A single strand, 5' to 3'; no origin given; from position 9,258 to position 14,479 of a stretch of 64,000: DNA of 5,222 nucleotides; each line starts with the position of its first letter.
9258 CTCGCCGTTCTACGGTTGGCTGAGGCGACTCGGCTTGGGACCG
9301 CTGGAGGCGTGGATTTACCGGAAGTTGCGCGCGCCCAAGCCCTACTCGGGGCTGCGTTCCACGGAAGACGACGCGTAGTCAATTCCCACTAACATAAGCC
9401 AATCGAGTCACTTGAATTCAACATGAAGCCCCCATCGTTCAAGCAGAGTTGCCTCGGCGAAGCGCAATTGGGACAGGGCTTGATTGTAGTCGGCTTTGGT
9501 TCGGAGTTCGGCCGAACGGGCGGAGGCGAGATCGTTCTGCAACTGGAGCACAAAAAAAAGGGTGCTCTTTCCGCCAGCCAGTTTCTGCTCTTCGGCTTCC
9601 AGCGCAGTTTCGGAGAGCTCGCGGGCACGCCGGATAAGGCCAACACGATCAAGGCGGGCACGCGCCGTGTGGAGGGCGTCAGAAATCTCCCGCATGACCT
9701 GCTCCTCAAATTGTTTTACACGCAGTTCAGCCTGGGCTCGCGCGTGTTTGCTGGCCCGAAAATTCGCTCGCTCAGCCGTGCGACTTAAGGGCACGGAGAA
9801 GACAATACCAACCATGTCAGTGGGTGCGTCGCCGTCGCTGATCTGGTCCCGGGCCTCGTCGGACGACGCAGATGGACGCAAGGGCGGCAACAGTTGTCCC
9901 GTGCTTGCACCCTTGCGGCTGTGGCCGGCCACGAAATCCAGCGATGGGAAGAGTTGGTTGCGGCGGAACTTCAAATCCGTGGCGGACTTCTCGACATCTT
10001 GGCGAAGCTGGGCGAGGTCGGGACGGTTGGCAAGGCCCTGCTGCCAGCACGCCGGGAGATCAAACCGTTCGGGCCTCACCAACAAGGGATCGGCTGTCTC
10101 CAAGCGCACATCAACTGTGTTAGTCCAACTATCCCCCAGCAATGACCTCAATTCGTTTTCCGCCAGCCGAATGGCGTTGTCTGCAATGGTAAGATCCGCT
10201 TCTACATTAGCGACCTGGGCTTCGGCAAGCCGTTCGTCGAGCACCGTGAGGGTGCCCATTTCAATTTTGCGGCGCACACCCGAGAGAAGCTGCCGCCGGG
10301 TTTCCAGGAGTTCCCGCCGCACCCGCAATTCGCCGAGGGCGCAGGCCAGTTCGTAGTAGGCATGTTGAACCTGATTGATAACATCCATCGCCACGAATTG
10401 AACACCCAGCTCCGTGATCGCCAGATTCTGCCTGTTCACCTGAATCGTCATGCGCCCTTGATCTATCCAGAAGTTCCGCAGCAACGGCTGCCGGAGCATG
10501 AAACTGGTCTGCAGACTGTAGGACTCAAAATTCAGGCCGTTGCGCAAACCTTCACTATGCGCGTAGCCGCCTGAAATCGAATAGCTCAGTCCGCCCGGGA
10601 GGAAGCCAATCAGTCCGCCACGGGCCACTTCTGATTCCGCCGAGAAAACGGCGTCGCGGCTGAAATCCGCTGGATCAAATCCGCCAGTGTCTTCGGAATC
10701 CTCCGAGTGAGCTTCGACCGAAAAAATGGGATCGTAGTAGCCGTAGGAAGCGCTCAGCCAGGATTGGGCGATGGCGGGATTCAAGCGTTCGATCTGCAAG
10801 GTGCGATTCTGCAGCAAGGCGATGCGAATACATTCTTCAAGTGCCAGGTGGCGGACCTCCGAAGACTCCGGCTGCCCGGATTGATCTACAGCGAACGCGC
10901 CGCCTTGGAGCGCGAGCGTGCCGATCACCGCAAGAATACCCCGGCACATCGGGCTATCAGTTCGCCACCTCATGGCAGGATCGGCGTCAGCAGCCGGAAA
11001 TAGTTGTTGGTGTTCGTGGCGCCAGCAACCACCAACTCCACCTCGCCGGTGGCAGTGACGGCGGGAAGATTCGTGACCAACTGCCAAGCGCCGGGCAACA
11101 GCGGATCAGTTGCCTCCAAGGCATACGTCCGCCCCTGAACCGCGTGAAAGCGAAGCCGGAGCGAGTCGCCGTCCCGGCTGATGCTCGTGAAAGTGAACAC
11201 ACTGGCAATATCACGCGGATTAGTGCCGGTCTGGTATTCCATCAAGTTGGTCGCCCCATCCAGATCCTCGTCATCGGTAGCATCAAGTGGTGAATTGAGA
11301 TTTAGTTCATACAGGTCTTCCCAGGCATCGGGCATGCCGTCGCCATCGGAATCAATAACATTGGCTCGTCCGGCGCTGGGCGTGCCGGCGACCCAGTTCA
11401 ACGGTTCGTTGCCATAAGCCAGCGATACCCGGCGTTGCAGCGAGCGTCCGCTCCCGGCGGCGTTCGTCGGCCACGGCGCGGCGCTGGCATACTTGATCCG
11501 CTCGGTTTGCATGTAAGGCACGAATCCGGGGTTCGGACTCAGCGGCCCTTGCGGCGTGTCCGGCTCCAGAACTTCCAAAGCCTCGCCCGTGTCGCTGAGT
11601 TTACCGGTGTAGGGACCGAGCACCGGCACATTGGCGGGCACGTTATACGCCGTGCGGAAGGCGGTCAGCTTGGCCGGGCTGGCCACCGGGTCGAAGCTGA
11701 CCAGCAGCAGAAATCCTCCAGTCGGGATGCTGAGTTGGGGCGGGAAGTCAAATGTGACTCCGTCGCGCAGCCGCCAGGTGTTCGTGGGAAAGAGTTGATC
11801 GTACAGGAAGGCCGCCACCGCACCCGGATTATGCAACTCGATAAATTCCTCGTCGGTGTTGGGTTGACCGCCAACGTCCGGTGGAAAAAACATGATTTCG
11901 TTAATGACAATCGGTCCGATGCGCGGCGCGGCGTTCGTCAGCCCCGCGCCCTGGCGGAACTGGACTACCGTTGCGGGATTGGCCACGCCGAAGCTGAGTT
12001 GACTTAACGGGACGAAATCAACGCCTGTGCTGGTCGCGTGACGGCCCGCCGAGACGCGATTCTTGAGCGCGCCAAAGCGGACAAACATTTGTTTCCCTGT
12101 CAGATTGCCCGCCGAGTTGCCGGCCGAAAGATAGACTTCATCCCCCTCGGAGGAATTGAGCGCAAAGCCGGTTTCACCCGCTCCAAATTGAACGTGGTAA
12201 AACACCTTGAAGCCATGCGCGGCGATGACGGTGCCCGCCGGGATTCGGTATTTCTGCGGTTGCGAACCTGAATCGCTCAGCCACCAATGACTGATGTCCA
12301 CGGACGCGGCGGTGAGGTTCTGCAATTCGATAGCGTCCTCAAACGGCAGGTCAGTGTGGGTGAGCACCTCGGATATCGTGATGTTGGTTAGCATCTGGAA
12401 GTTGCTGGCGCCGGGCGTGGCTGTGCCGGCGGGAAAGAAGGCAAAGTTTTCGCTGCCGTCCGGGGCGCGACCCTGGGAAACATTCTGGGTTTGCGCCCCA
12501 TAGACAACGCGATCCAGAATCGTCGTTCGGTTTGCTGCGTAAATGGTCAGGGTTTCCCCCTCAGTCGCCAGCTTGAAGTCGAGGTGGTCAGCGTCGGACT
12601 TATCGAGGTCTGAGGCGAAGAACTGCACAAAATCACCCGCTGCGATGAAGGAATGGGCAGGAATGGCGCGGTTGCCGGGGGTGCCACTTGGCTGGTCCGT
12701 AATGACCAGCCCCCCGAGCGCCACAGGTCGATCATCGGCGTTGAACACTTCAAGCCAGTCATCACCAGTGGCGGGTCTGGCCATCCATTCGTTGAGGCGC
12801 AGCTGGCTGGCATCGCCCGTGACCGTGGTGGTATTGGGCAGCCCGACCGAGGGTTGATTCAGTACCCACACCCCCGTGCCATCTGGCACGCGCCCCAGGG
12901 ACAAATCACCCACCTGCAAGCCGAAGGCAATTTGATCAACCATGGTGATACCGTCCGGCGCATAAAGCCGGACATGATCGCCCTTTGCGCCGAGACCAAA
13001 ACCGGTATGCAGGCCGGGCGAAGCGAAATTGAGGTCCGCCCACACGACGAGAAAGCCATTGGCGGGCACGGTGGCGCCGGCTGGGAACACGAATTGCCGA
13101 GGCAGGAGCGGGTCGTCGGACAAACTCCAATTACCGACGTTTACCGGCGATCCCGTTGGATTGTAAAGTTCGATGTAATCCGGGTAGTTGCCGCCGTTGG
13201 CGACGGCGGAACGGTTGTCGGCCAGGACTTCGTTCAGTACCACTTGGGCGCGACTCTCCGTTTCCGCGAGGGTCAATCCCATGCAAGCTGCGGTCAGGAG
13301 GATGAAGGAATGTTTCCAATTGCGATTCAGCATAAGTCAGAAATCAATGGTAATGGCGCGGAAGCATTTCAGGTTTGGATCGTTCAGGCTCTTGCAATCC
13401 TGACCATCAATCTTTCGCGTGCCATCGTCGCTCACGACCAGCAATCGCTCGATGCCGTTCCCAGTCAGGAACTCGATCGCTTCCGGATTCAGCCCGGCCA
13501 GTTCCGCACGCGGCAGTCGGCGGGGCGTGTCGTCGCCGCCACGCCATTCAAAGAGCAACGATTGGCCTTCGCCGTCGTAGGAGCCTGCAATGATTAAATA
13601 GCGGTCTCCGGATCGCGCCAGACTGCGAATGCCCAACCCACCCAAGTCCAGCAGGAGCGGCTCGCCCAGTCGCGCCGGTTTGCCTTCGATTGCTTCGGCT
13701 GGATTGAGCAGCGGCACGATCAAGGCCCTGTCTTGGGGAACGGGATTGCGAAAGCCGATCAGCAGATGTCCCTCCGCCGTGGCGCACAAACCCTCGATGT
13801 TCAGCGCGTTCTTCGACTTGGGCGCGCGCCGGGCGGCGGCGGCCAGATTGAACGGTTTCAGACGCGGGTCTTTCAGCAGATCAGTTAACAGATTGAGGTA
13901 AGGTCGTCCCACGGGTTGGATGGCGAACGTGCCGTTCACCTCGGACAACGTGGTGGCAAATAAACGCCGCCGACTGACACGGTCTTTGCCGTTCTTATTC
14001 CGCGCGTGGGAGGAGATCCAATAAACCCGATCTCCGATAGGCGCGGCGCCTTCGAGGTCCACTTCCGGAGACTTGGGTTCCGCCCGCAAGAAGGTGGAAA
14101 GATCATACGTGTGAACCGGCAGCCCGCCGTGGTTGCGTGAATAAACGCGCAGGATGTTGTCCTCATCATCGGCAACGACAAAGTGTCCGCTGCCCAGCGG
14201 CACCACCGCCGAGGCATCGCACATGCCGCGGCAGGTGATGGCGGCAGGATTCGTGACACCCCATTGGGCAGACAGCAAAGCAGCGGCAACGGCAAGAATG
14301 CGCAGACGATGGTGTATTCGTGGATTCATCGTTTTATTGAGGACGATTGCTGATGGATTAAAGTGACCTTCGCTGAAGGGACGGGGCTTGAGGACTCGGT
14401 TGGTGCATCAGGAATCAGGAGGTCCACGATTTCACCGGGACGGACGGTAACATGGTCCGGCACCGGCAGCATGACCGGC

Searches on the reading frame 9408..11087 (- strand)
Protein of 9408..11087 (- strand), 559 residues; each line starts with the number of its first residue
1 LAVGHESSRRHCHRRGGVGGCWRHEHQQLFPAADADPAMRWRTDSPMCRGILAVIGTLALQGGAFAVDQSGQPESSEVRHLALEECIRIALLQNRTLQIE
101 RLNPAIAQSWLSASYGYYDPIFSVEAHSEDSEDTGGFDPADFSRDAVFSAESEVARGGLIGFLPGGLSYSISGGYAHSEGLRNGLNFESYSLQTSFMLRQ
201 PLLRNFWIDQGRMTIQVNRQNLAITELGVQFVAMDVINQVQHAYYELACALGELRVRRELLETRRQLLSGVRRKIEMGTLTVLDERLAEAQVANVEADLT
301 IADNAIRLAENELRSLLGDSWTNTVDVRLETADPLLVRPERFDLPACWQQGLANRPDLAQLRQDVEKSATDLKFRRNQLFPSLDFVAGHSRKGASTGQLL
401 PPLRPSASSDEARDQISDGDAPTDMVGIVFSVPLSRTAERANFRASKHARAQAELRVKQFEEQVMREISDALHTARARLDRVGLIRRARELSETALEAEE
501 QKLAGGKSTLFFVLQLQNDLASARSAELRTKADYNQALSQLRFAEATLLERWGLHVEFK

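Call 70: search_protein_families(library=pfam, proteins=[window:9408-11087:-], max_evalue=0.00001)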
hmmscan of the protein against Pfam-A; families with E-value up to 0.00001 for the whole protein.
window:9408-11087:- (559 aa): 1 family
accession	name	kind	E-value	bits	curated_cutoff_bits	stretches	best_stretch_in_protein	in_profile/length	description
PF02321.23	OEP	-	3e-41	141.7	22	2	346-543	3-184/187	Outer membrane efflux protein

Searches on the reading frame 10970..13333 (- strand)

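Call 70: search_protein_families(library=pfam, proteins=[window:10970-13333:-], max_evalue=0.00001)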
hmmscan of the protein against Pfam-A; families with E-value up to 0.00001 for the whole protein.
window:10970-13333:- (787 aa): 1 family
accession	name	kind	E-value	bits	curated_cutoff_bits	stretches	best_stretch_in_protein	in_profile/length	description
PF00932.25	LTD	-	7.4e-45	152.2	34.3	3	26-136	3-106/109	Lamin Tail Domain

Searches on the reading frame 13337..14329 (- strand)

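Call 70: search_protein_families(library=pfam, proteins=[window:13337-14329:-], max_evalue=0.00001)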
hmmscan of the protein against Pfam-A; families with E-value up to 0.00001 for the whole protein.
window:13337-14329:- (330 aa): 1 family
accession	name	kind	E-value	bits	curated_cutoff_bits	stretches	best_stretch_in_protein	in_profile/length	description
PF12275.14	DUF3616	-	1.3e-14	54.8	20.6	1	147-268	143-265/327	Protein of unknown function (DUF3616)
